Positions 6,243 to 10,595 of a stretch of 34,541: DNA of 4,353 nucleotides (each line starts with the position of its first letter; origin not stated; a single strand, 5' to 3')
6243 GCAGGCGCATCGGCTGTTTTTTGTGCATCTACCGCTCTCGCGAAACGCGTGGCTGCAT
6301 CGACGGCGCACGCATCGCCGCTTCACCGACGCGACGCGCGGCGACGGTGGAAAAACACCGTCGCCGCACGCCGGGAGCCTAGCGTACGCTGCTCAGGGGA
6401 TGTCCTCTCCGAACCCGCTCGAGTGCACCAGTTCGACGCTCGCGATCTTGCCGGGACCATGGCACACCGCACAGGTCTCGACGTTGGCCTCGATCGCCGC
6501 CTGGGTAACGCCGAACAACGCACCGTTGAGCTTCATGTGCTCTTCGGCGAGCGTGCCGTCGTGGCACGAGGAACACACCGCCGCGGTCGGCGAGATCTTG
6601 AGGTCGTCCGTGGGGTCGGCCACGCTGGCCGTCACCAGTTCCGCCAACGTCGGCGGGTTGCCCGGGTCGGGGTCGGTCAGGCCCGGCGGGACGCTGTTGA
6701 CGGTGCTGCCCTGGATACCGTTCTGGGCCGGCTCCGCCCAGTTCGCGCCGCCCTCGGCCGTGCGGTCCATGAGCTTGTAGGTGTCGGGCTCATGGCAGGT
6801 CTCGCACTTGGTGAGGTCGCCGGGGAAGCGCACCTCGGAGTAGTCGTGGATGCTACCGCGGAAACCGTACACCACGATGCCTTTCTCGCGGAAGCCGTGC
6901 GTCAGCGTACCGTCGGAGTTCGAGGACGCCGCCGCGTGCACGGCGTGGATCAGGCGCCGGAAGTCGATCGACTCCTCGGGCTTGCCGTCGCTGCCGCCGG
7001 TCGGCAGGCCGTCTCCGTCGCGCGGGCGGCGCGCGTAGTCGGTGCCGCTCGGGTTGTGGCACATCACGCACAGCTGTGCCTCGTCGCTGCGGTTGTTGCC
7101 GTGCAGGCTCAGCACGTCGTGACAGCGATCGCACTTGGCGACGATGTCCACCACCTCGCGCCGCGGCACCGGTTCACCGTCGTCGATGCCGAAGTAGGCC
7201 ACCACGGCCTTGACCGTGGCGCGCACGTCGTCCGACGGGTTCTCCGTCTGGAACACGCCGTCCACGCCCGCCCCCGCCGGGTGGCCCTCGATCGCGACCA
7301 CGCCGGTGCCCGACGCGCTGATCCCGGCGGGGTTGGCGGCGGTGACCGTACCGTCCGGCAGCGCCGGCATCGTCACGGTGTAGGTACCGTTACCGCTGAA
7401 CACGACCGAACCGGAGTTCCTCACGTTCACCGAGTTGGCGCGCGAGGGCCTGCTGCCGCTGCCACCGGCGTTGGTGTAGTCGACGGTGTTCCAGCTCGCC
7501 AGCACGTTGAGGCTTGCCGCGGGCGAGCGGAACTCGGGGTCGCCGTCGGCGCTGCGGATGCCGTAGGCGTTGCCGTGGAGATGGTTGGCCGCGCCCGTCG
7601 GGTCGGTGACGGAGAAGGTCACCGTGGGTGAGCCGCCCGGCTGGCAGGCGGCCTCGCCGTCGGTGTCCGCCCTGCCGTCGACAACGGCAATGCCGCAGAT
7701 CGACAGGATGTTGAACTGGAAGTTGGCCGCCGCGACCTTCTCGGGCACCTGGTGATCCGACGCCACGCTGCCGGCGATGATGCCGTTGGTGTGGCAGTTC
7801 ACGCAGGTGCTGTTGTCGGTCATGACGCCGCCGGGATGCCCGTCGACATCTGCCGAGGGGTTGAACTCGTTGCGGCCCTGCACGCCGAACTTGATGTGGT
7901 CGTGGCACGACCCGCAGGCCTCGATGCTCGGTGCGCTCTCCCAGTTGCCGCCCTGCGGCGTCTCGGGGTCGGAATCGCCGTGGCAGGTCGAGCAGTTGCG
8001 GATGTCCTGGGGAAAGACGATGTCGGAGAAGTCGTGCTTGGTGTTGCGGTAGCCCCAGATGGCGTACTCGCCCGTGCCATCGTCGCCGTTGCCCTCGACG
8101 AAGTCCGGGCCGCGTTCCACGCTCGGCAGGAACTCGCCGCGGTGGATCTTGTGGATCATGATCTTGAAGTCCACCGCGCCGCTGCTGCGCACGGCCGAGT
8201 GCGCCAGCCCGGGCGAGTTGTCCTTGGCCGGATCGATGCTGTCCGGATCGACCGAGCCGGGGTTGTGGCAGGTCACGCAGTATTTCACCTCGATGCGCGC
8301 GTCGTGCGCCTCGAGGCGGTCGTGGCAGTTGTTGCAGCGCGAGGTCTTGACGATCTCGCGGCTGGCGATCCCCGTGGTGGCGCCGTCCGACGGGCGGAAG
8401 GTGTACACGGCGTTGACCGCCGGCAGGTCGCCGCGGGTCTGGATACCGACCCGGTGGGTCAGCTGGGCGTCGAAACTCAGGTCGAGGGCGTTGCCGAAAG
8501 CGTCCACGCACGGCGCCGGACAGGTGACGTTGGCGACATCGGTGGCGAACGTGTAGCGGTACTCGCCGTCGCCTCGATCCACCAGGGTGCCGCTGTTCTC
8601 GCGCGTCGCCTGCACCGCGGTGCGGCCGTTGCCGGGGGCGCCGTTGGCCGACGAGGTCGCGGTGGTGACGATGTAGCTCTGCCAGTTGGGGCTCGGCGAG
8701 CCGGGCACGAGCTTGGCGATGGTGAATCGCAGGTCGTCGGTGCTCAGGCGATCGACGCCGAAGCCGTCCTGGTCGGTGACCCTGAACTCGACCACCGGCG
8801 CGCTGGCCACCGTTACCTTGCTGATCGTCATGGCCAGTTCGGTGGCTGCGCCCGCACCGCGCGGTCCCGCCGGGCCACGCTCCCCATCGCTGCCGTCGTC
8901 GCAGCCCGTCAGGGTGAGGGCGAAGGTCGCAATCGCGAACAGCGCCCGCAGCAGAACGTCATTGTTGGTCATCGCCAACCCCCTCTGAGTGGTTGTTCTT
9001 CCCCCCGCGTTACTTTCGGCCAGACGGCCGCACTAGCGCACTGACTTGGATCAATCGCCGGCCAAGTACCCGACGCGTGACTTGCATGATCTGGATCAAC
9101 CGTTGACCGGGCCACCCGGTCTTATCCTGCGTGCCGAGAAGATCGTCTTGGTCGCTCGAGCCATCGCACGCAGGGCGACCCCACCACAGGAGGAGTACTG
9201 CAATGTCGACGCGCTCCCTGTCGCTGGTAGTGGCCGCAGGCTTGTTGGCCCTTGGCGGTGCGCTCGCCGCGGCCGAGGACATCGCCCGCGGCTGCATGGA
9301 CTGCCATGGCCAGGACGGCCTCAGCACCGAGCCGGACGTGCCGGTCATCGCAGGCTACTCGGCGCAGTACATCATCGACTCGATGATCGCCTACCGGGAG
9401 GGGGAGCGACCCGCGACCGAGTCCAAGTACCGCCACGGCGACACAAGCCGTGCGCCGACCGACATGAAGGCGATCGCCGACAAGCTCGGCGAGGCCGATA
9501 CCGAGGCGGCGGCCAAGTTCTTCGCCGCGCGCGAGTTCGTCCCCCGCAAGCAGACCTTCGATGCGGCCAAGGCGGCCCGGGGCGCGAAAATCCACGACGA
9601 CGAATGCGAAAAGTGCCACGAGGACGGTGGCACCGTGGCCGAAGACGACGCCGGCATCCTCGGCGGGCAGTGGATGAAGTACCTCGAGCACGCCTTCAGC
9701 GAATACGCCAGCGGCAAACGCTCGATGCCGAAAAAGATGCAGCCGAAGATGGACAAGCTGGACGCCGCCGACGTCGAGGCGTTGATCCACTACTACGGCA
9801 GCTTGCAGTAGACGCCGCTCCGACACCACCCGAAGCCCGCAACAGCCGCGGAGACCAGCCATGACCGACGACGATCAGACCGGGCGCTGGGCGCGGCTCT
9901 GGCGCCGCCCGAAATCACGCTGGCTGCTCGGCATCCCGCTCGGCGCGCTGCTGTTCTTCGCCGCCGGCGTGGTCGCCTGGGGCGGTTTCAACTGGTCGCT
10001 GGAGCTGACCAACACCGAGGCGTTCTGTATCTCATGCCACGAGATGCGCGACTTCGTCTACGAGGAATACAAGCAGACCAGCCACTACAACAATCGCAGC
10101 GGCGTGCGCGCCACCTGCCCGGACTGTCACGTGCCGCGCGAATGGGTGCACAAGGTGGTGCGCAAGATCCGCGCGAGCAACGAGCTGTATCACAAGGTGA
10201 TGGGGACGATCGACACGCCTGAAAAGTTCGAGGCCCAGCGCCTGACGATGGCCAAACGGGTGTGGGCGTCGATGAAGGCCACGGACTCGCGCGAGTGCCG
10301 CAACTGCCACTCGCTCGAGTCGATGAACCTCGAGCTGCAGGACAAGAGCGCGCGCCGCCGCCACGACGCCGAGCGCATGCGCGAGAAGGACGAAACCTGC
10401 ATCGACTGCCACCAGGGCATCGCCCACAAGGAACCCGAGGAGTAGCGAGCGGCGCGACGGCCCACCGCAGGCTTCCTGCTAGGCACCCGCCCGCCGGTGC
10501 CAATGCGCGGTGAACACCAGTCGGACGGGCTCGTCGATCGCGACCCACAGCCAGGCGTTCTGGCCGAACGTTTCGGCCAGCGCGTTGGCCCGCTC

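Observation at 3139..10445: Complete, self-contained Mtr-type porin-cytochrome extracellular electron-transfer module (26 haem motifs in 5 genes)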

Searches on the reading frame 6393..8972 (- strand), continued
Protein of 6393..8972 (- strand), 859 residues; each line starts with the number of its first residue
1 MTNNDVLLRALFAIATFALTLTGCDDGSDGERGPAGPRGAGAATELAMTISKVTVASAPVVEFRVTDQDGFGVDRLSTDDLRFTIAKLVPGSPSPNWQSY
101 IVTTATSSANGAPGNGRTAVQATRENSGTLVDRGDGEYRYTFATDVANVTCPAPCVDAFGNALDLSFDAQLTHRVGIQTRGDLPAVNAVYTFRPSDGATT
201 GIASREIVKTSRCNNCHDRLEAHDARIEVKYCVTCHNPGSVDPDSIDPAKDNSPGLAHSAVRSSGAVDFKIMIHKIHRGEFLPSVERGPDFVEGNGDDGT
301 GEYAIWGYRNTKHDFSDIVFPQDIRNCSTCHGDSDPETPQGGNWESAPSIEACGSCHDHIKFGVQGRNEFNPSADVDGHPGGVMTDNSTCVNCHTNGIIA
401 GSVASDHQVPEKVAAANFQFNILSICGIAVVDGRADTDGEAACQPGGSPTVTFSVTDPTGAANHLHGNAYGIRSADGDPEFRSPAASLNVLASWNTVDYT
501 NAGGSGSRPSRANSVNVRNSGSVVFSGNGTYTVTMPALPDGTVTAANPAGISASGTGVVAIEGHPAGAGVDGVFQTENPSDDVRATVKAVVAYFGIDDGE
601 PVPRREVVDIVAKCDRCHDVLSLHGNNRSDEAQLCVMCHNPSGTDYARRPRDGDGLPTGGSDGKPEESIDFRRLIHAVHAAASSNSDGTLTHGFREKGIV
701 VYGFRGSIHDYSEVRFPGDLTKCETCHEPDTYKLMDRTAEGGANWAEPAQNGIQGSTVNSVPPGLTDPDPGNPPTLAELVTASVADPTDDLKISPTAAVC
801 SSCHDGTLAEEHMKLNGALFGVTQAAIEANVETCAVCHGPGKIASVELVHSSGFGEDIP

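Call 9: find_encoding_contigs(protein=P0001, flank=10000, max_places=4)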
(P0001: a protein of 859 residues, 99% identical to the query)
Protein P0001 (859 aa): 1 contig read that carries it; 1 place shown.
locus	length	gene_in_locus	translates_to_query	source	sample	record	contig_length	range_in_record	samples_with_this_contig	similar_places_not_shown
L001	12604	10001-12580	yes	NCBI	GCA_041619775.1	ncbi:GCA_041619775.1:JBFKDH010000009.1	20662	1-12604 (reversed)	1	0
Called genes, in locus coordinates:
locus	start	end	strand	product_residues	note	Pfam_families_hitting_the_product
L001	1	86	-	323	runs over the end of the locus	PF16868:NMT1_3, PF09084:NMT1 (weak)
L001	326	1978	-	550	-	PF08239:SH3_3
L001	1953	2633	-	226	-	-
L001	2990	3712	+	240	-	PF03783:CsgG, PF13036:LpoB (weak)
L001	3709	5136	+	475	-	PF07719:TPR_2 (faint)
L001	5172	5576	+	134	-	PF07233:DUF1425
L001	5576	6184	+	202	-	PF13036:LpoB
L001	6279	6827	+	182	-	PF13505:OMP_b-brl, PF01389:OmpA_membrane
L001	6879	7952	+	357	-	PF01261:AP_endonuc_2, PF03786:UxuA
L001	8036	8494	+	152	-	PF11697:DUF3293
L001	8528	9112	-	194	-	PF03264:Cytochrom_NNT, PF14537:Cytochrom_c3_2 (faint), PF22113:Mtrc-MtrF_II-IV_dom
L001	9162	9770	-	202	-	PF00034:Cytochrom_C (faint), PF13442:Cytochrome_CBB3 (weak)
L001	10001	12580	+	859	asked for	PF22112:OmcA-like_N, PF02085:Cytochrom_CIII (faint), PF14522:Cytochrome_C7 (faint), PF14537:Cytochrom_c3_2 (faint), PF22113:Mtrc-MtrF_II-IV_dom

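Call 10: find_related_loci(query=window:6393-8972:-, collection=genome_contigs, flank=8000)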
Query window:6393-8972:- (859 aa) in genome_contigs; peptide patterns used: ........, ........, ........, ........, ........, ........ (x = any residue, [..] = any of these).
115 stretches matched a pattern; 54 encode a relative of the query (tblastn E <= 1e-3); 54 distinct loci.
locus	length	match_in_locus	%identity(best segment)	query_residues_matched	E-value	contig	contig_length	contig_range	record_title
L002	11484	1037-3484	62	12-859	0e+0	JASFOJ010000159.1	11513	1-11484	MAG: Gammaproteobacteria bacterium isolate D0819M02metaG_Bin_688 D0819M02metaG_FD_scaffold_1754_c1, whole genome shotgun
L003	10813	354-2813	60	8-859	0e+0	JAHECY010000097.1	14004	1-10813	MAG: Gammaproteobacteria bacterium isolate Ww183 NODE_9124_length_14004_cov_4.538572, whole genome shotgun sequence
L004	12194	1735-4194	57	6-859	0e+0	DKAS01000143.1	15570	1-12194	MAG TPA_asm: Proteobacteria bacterium UBA6920 UBA6920_contig_72524, whole genome shotgun sequence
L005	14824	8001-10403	50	6-859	0e+0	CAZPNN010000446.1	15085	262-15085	MAG TPA_asm: uncultured Chromatiaceae bacterium isolate binchicken_co165_92 genome assembly, contig: k141_216349, whole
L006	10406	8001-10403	51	6-859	0e+0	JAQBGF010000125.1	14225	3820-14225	MAG: Gammaproteobacteria bacterium isolate MAG_446_bin-03 446_bin-03_ctg-125, whole genome shotgun sequence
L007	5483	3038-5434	50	1-851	0e+0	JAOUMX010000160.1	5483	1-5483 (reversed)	MAG: Gammaproteobacteria bacterium isolate 8_1_July_SF_Bin54 8_1_July_SF_Bin54_scaffold_8295_c1, whole genome shotgun se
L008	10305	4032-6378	50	22-859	0e+0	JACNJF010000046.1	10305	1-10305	MAG: Gammaproteobacteria bacterium isolate NIOZ-UU29 NIOZ-UU_NODE_8156_length_10305_cov_18.4104, whole genome shotgun se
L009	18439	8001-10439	43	7-851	0e+0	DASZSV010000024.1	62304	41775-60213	MAG TPA_asm: Steroidobacteraceae bacterium isolate SMAG_U6059 k141_360846, whole genome shotgun sequence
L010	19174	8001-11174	45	11-851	0e+0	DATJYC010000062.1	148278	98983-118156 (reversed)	MAG TPA_asm: Burkholderiales bacterium isolate SMAG_U15142 k141_3047616, whole genome shotgun sequence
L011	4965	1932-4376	42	43-851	0e+0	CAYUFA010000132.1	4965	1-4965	MAG TPA_asm: uncultured Ectothiorhodospiraceae bacterium isolate SRP214966_co3_135 genome assembly, contig: NODE_34294_l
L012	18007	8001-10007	43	44-850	2e-175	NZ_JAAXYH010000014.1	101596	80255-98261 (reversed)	Shewanella salipaludis strain SHSM-M6 14, whole genome shotgun sequence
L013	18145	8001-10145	43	14-850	7e-175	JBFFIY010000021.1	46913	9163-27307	MAG: Enterobacterales bacterium isolate Mix_mud17.2022.03.18 k141_939097_length_46913_cov_11.1519, whole genome shotgun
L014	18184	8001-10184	41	21-851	1e-169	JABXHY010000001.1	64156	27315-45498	MAG: Gammaproteobacteria bacterium isolate HF-Dia21 c_000000033822, whole genome shotgun sequence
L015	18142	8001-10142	41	6-850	2e-167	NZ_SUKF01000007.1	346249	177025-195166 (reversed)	Sinimarinibacterium sp. CAU 1509 contig7, whole genome shotgun sequence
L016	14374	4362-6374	41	43-850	2e-165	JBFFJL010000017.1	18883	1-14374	MAG: Nevskiaceae bacterium isolate Mix_mud17.2022.03.39 k141_3215567_length_18883_cov_8.9923, whole genome shotgun seque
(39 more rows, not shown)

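Call 19: search_solved_structures(query=window:6393-8972:-, max_evalue=0.001)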
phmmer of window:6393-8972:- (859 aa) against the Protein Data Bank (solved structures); distinct sequences matched with E-value up to 0.001: 3.
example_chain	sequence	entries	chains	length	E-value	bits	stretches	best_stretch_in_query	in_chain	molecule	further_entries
3pmq_A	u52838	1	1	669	6e-39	137.1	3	319-681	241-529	Decaheme cytochrome c MtrF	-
4lmh_A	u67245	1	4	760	5.8e-27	97.4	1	10-358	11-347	Extracellular iron oxide respiratory system surface decaheme cytochrome c component OmcA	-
9eov_A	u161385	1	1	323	2e-07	32.8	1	325-395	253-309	Extracellular iron oxide respiratory system surface decaheme cytochrome c component MtrC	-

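Call 53: predict_structure(alignment_id=A1)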
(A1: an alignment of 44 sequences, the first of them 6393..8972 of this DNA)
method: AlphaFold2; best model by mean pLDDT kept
length: 859 residues; sequences in the alignment: 44
mean_pLDDT: 77.7   pTM: 0.71
mean pLDDT of the five models: 77.7, 77.7, 76.0, 74.5, 70.5
residues with pLDDT >= 90: 191; 70-90: 440; 50-70: 194; < 50: 34
segments of 3 or more residues with pLDDT < 50: 1-3, 23-34, 256-261, 296-300, 855-859
pLDDT, mean of each block of 10 residues (from residue 1): 55 69 45 56 84 93 91 90 92 77 81 75 90 93 93 79 88 93 86 92 78 64 71 74 68 49 57 64 55 49 59 61 60 74 74 67 77 79 73 73 74 88 95 82 88 96 95 94 91 78 57 88 94 92 75 87 86 76 85 87 80 66 56 84 85 85 84 82 73 75 78 65 75 77 72 85 72 77 80 90 88 92 90 85 79 48
secondary structure, 60 per line:
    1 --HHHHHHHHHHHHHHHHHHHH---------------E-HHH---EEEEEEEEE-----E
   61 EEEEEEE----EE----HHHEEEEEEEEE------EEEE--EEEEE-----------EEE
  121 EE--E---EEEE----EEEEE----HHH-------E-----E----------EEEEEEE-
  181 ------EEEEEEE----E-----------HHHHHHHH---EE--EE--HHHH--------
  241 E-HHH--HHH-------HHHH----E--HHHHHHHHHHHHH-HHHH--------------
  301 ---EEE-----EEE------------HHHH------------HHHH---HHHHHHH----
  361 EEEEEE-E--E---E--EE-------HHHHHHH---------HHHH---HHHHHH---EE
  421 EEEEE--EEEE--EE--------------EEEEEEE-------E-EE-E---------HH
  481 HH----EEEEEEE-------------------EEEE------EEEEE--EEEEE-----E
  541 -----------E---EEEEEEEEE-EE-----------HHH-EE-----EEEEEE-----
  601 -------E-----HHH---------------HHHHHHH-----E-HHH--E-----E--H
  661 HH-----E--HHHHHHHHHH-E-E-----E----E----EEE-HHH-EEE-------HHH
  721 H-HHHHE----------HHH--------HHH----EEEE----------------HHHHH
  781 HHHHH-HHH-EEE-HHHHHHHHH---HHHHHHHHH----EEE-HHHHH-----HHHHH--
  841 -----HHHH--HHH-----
elements in order (helices of 4 or more, strands of 3 or more residues): H3-22 E46-54 E60-67 E81-89 E96-99 E102-106 E118-122 E129-132 E137-141 E173-179 E187-193 H210-217 H229-232 H258-261 H269-281 H283-286 E304-306 E312-314 H327-330 H343-346 H350-356 E361-366 H387-393 H403-406 H410-415 E419-425 E428-431 E450-456 H479-482 E487-493 E513-516 E523-527 E530-534 E556-564 E590-595 H632-638 H671-680 E700-702 E708-710 H718-721 H723-726 E756-759 H776-785 E791-793 H795-803 H807-815 E820-822 H824-828 H834-838 H846-849

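Call 56: fold_search(model_id=the predicted structure, library=pdb)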
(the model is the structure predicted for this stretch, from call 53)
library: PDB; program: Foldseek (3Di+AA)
matches with E <= 10: 934; with E <= 0.001: 16
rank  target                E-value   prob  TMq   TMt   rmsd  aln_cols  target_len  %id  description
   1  4lmh_A                5.5e-35  1.00  0.56  0.67   8.3       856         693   21  Crystal structure of the outer membrane decaheme cytochrome OmcA (released 2014-04-16)
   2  4lmh_B                5.9e-35  1.00  0.57  0.69   7.9       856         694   21  Crystal structure of the outer membrane decaheme cytochrome OmcA (released 2014-04-16)
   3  4lmh_D                2.2e-34  1.00  0.57  0.68   8.1       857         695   22  Crystal structure of the outer membrane decaheme cytochrome OmcA (released 2014-04-16)
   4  4lmh_C                1.3e-33  1.00  0.56  0.68   8.4       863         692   21  Crystal structure of the outer membrane decaheme cytochrome OmcA (released 2014-04-16)
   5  3ucp                  2.3e-31  1.00  0.56  0.60   7.7       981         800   19  Outer membrane Endecaheme cytochrome UndA from Shewanella sp. HRCR-6 (released 2012-08-08)
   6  6qyc_B                1.2e-27  1.00  0.50  0.68   7.0       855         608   19  Crystal structure of MtrC from Shewanella baltica OS185 (released 2020-04-22)
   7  6qyc_A                1.2e-27  1.00  0.50  0.68   7.0       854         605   19  Crystal structure of MtrC from Shewanella baltica OS185 (released 2020-04-22)
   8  6qyc_C                2.8e-27  1.00  0.49  0.66   7.3       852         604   19  Crystal structure of MtrC from Shewanella baltica OS185 (released 2020-04-22)
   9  3pmq                  1.7e-24  1.00  0.51  0.72   7.3       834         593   23  Crystal structure of the outer membrane decaheme cytochrome MtrF (released 2011-05-25)
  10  4lm8                  2.3e-24  1.00  0.52  0.70   6.7       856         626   17  Crystal structure of the outer membrane decaheme cytochrome MtrC (released 2015-02-11)
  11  8qc9                  3.6e-24  1.00  0.52  0.68   7.0       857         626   16  Crystal structure of the outer membrane decaheme cytochrome MtrC (A293Boc-Lys) (released 2024-09-04)
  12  8qbq                  3.6e-24  1.00  0.51  0.68   7.2       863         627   17  Crystal structure of the outer membrane decaheme cytochrome MtrC (A430Boc-Lys) (released 2024-09-04)
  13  7qth                  4.5e-24  1.00  0.52  0.69   6.2       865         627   17  Crystal structure of the Shewanella oneidensis MR1 MtrC mutant C453A (released 2023-01-18)
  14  7o7g                  6.0e-24  1.00  0.51  0.68   7.1       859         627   17  Crystal structure of the Shewanella oneidensis MR1 MtrC mutant H561M (released 2021-10-06)
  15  8qbz                  6.0e-24  1.00  0.50  0.67   7.0       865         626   17  Crystal structure of the outer membrane decaheme cytochrome MtrC (E344Boc-Lys) (released 2024-09-04)
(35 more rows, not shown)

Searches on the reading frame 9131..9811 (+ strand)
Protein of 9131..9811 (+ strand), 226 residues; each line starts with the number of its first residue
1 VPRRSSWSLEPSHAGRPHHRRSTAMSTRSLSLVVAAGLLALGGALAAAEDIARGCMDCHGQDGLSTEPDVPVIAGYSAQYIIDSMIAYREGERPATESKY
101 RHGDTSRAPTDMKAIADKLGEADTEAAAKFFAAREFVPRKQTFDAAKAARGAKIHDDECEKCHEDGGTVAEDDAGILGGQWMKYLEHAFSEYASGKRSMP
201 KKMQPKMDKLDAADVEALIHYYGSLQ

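Call 4: search_protein_families(library=pfam, proteins=[window:9131-9811:+], max_evalue=0.01)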
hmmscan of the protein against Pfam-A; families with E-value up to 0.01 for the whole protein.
window:9131-9811:+ (226 aa): 3 families
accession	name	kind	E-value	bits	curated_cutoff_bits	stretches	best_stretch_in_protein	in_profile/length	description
PF00034.26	Cytochrom_C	-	2.6e-10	41.9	21.3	2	52-130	9-85/90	Cytochrome c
PF13442.11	Cytochrome_CBB3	-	8.3e-08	32.9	27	1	147-221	2-67/68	Cytochrome C oxidase, cbb3-type, subunit III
PF14495.11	Cytochrom_C550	-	0.00062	19.9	27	1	139-174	17-52/136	Cytochrome c-550 domain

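Call 5: search_protein_families(library=ncbifam, proteins=[window:9131-9811:+], max_evalue=0.01)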
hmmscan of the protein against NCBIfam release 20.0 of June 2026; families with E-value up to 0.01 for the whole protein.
window:9131-9811:+ (226 aa): 6 families
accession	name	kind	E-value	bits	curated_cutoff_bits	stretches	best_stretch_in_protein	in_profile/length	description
NF049874.1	PdsA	exception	3e-49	167.6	330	1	38-226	11-198/198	periplasmic diheme shuttle PdsA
TIGR00782.1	ccoP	equivalog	4.4e-07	29.5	179.95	1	104-223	162-279/285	cytochrome-c oxidase, cbb3-type subunit III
NF045930.1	Cytc6PetJCyano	equivalog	0.00097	19.1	135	1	141-201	21-85/110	cytochrome c6 PetJ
NF050122.1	bc1_QcrC_actin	exception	0.0035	16.7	200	1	53-221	50-210/253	cytochrome bc1 complex diheme cytochrome c subunit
NF040606.1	CytoC_perox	subfamily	0.0077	15.5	150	0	142-166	292-316/524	di-heme-cytochrome C peroxidase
TIGR03045.1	PS_II_C550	equivalog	0.01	15.5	177.75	0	141-175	44-78/159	photosystem II cytochrome c-550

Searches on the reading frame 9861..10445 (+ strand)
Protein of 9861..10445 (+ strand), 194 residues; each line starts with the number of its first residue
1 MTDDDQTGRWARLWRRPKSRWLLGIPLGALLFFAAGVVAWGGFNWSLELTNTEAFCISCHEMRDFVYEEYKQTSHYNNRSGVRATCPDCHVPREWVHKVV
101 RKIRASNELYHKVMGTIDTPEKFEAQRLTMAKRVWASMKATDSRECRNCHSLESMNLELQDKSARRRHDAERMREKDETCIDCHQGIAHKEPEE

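Call 4: search_protein_families(library=pfam, proteins=[window:9861-10445:+], max_evalue=0.01)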
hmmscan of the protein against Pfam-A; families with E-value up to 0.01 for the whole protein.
window:9861-10445:+ (194 aa): 6 families
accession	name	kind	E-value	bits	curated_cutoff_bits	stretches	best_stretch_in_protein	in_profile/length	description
PF03264.19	Cytochrom_NNT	-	4.5e-74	248.4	24.1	1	30-193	13-173/174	NapC/NirT cytochrome c family, N-terminal region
PF22113.1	Mtrc-MtrF_II-IV_dom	-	4e-08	33.4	30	1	53-189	6-132/176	Outer membrane cytochrome MtrC/MtrF-like, domains II/IV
PF14537.11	Cytochrom_c3_2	-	1.2e-05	26.1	25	0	137-186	20-66/79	Cytochrome c3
PF14522.11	Cytochrome_C7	-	0.00013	22.2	24.8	1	142-189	12-53/67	Cytochrome c7 and related cytochrome c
PF24860.1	FdhE_C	-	0.0074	16.9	27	0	56-91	3-39/82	FdhE, C-terminal domain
PF22678.1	Cytochrom_c_NrfB-like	-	0.0079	17.1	27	0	146-186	1-42/89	Cytochrome c-type protein NrfB-like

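Call 5: search_protein_families(library=ncbifam, proteins=[window:9861-10445:+], max_evalue=0.01)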
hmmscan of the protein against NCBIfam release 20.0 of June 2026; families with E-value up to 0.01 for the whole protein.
window:9861-10445:+ (194 aa): 8 families
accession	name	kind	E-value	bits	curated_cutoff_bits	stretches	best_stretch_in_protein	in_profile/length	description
TIGR02161.1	napC_nirT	subfamily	1.1e-81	273.2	310.6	1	9-193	4-183/185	periplasmic nitrate (or nitrite) reductase c-type cytochrome, NapC/NirT family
NF007906.0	PRK10617.1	equivalog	1.3e-77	260.2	349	1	10-193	11-192/200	cytochrome c-type protein NapC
TIGR02162.1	torC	equivalog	3.7e-72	243.7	478.2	1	12-193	5-182/387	pentaheme c-type cytochrome TorC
NF011606.0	PRK15032.1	equivalog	2.1e-50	172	455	1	11-193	6-183/390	pentaheme c-type cytochrome TorC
TIGR03153.1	cytochr_NrfH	equivalog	2.8e-15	56.6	134.2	1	37-189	12-138/138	cytochrome c nitrite reductase small subunit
TIGR03507.1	decahem_SO1788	subfamily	9.1e-06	24.4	209.3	1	106-188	553-628/672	OmcA/MtrC family decaheme c-type cytochrome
NF008659.0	PRK11659.1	equivalog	0.0017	18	184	0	136-188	39-86/188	cytochrome c nitrite reductase pentaheme subunit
TIGR03146.1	cyt_nit_nrfB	equivalog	0.0082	16.4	166.6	0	143-189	11-52/145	cytochrome c nitrite reductase pentaheme subunit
